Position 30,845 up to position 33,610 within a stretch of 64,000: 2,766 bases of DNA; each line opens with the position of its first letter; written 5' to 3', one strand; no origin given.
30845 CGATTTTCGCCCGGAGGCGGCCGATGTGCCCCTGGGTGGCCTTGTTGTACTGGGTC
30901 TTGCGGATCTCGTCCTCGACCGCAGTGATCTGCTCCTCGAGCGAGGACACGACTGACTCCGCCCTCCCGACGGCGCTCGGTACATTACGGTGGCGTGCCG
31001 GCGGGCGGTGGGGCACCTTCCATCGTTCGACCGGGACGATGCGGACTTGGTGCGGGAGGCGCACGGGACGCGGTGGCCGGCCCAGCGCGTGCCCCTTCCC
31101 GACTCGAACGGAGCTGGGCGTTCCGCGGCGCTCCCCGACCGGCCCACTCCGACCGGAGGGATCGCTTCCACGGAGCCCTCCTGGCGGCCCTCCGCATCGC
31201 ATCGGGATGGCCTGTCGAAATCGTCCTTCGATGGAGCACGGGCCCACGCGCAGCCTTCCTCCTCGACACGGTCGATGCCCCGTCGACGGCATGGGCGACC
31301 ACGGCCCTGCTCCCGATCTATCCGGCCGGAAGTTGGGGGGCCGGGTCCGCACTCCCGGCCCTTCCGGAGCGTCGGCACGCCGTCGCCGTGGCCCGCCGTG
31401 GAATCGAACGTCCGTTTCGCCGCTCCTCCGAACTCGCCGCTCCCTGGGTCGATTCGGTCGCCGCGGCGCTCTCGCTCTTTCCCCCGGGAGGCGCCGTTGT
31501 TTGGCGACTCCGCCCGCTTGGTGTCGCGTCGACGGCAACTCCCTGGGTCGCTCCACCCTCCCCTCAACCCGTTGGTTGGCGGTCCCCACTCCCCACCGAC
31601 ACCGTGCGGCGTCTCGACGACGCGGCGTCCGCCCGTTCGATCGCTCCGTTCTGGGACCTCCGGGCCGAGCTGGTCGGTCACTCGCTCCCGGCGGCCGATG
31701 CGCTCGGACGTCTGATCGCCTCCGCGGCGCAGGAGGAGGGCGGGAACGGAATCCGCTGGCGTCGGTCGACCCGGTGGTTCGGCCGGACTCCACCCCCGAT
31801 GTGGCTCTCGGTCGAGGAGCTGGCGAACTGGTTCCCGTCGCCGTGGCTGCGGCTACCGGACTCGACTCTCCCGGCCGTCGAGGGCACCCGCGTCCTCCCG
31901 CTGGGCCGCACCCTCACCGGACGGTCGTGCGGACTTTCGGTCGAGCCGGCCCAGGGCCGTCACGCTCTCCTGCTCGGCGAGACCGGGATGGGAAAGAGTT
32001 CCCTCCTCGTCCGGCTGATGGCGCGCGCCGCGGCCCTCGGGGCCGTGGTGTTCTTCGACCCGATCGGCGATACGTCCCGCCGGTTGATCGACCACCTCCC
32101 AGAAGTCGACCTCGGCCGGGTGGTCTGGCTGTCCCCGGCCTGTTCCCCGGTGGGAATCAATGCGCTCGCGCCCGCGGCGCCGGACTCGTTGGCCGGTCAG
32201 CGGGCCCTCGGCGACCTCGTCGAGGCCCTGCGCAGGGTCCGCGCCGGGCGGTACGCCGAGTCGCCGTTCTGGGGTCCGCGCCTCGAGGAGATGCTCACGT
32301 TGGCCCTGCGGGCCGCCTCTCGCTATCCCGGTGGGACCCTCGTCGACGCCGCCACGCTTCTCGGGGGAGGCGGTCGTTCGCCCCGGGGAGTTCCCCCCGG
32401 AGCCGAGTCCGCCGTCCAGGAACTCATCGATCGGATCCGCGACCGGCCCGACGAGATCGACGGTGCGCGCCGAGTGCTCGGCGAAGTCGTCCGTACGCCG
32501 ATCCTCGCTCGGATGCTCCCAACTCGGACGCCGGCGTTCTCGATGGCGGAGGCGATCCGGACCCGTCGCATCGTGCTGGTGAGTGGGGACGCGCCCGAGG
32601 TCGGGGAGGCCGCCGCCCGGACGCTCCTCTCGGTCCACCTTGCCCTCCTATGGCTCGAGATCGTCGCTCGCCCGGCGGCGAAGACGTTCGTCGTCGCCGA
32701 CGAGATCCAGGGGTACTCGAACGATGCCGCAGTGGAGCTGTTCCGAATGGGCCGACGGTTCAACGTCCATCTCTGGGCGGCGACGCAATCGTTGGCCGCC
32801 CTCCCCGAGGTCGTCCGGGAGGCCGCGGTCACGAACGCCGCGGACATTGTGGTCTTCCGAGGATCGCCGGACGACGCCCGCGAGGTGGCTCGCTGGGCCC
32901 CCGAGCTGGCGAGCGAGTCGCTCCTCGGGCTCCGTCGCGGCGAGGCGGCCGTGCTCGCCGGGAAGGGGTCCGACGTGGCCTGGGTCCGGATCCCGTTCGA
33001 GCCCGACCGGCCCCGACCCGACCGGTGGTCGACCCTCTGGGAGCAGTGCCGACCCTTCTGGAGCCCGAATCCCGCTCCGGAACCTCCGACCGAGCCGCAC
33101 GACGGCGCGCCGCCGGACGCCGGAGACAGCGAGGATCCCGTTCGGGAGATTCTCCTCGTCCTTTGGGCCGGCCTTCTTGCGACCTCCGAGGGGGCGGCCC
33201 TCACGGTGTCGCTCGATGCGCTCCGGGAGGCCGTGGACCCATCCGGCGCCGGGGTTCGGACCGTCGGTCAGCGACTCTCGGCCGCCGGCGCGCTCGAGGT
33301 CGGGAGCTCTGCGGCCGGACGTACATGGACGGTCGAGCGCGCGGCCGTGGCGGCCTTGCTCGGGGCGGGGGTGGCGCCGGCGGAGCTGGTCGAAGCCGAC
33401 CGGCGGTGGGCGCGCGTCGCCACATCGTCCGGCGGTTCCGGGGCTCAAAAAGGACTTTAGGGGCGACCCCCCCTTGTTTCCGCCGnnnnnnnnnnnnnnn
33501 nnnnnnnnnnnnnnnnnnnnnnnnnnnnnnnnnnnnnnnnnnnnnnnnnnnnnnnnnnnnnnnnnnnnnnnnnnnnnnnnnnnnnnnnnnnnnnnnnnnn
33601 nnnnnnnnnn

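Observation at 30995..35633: Four-gene operon: a HerA/FtsK-type translocase ATPase plus one active and two inactivated KaiC/RecA-fold proteins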

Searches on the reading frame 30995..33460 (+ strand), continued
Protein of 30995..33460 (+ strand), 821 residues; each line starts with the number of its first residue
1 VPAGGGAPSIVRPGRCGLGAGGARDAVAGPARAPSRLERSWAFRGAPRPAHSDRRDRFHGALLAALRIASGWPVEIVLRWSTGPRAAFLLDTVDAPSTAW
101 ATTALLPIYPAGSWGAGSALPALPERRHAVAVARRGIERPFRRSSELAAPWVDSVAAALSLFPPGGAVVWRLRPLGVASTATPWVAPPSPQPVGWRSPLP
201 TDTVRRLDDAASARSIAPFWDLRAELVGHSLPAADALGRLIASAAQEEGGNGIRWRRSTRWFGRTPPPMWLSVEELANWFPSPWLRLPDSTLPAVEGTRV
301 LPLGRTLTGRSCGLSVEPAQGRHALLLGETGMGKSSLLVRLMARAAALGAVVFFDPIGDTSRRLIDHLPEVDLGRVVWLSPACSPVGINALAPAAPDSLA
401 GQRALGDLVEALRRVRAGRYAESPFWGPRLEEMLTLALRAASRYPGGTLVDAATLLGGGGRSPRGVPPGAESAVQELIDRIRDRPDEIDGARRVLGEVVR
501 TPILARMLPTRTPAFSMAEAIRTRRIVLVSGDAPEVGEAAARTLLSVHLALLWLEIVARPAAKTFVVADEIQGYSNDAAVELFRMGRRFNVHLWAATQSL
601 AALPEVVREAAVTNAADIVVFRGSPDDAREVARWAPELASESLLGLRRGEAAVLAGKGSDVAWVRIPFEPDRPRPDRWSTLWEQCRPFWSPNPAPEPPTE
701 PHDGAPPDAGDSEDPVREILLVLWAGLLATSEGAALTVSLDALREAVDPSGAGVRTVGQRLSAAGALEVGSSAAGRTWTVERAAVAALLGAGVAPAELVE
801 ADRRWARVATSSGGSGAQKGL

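Call 69: get_annotated_region(hit=H1, flank=9000)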
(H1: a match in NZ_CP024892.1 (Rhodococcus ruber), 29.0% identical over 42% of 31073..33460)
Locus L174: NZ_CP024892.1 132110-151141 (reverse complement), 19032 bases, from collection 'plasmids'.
description: Rhodococcus ruber strain YYL plasmid pYYL1.1, complete sequence
organism: Rhodococcus ruber (NCBI taxid 1830)
taxonomy: Bacteria; Actinomycetota; Actinomycetes; Mycobacteriales; Nocardiaceae; Rhodococcus; Rhodococcus ruber
host: -; source: cell culture,activated sludge from pharmaceutical waste in Shaoxing China; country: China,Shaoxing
typing (MOB-suite, as given by PLSDB): conjugative; relaxase MOBF; mating-pair formation MPF_T
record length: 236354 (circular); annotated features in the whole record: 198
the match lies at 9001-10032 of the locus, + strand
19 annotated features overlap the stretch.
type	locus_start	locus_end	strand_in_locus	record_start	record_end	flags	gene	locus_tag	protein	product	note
CDS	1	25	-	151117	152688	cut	-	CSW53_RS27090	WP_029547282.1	IS1634 family transposase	-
CDS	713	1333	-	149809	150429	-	-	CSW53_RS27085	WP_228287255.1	Fic family protein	-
CDS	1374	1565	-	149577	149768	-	-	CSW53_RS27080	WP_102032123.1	hypothetical protein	-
CDS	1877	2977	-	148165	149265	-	-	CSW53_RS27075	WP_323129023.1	hypothetical protein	-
CDS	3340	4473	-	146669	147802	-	-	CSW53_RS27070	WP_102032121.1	IS630 family transposase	-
CDS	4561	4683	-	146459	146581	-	-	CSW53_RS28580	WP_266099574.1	hypothetical protein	-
CDS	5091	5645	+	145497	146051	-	-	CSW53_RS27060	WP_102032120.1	CYTH domain-containing protein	-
CDS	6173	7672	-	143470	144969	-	-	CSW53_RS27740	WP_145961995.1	hypothetical protein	-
CDS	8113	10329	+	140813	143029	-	-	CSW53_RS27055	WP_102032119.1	DUF87 domain-containing protein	-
CDS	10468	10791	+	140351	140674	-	-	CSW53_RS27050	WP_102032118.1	DUF5663 domain-containing protein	-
CDS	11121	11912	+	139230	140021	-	-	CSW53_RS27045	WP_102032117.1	hypothetical protein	-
CDS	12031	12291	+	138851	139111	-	-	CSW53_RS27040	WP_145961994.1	hypothetical protein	-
CDS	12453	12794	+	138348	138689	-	-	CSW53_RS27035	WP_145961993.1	hypothetical protein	-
CDS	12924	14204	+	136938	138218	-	-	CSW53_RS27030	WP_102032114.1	hypothetical protein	-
CDS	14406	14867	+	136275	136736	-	-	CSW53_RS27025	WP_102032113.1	hypothetical protein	-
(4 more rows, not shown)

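Call 70: get_annotated_region(hit=H2, flank=7000)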
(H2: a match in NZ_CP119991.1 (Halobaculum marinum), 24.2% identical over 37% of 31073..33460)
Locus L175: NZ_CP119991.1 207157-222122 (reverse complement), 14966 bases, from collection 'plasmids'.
description: Halobaculum sp. DT55 plasmid unnamed2, complete sequence
organism: Halobaculum marinum (NCBI taxid 3031996)
taxonomy: Archaea; Euryarchaeota; Halobacteria; Halobacteriales; Haloferacaceae; Halobaculum; Halobaculum marinum
host: -; source: cell culture,sediment; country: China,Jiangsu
typing (MOB-suite, as given by PLSDB): non-mobilizable
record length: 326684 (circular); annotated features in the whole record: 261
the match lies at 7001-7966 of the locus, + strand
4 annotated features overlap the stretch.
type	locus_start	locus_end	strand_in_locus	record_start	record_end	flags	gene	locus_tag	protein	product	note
CDS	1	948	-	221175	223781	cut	-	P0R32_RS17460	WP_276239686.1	right-handed parallel beta-helix repeat-containing protein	-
CDS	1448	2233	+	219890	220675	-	-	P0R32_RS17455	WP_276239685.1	winged helix-turn-helix transcriptional regulator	-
CDS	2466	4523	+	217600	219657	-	-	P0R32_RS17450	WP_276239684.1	vWA domain-containing protein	-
CDS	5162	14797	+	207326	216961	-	-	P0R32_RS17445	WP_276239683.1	hypothetical protein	-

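Call 74: fold_search(model_id=the predicted structure, library=viral)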
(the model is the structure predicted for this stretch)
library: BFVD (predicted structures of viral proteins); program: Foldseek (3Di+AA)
matches with E <= 10: 515; with E <= 0.001: 26
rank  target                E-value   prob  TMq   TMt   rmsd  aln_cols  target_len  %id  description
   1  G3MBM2                1.5e-26  1.00  0.42  0.40  18.7       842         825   14  Gp156 [Bacillus phage G]
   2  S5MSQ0                5.2e-24  1.00  0.44  0.39  18.3       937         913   15  Lipid A export ATP-binding/permease protein Msb [Bacillus phage JL]
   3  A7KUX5                4.2e-16  1.00  0.39  0.38  23.8       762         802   14  (no name in the UniProt tables at hand)
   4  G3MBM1                3.3e-10  1.00  0.27  0.35  13.3       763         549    8  Gp155 [Bacillus phage G]
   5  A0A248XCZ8            3.3e-09  1.00  0.37  0.55  16.3       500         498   17  Helicase HerA-like C-terminal domain-containing protein [Klebsiella phage YMC16/01/N133_KPN_BP]
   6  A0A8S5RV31            1.3e-08  1.00  0.36  0.38   7.2       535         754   12  Conjugal transfer protein [Siphoviridae sp. ctHip2]
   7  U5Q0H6                1.5e-07  1.00  0.22  0.29  13.4       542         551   11  Uncharacterized protein [Bacillus phage Slash]
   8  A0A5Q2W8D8            1.3e-06  1.00  0.31  0.53  11.2       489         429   13  (no name in the UniProt tables at hand)
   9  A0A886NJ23            1.5e-06  1.00  0.17  0.32  19.4       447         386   11  (no name in the UniProt tables at hand)
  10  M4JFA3                1.6e-06  1.00  0.22  0.66   6.4       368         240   14  Putative ATPase [Haloarcula hispanica virus PH1]
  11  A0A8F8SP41            2.9e-06  1.00  0.18  0.37  18.8       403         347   13  (no name in the UniProt tables at hand)
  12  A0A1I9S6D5            3.8e-06  1.00  0.19  0.35  17.2       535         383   12  (no name in the UniProt tables at hand)
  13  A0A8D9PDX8            9.2e-06  1.00  0.21  0.51   7.5       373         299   11  NTPase [Corticoviridae sp.]
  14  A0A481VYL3            1.1e-05  1.00  0.20  0.34  18.1       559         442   12  (no name in the UniProt tables at hand)
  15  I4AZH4                1.5e-05  1.00  0.20  0.19  21.0       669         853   11  (no name in the UniProt tables at hand)
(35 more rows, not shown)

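Call 87: search_protein_families(library=pfam, proteins=[L002:9900-10433:+, L004:7830-8361:+], max_evalue=5)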
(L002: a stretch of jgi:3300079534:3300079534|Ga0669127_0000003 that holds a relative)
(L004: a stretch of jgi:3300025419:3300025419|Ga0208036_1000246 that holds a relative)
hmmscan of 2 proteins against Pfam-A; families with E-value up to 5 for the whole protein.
L002:9900-10433:+ (178 aa): 0 families

L004:7830-8361:+ (177 aa): 0 families

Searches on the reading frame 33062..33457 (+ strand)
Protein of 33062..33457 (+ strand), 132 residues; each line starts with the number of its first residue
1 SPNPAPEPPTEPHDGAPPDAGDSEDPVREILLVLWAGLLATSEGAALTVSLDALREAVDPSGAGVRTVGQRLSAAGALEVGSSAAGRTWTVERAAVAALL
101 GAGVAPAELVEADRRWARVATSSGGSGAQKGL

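Call 87: search_protein_families(library=pfam, proteins=[window:33062-33457:+], max_evalue=5)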
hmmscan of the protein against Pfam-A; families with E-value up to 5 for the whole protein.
window:33062-33457:+ (132 aa): 0 families
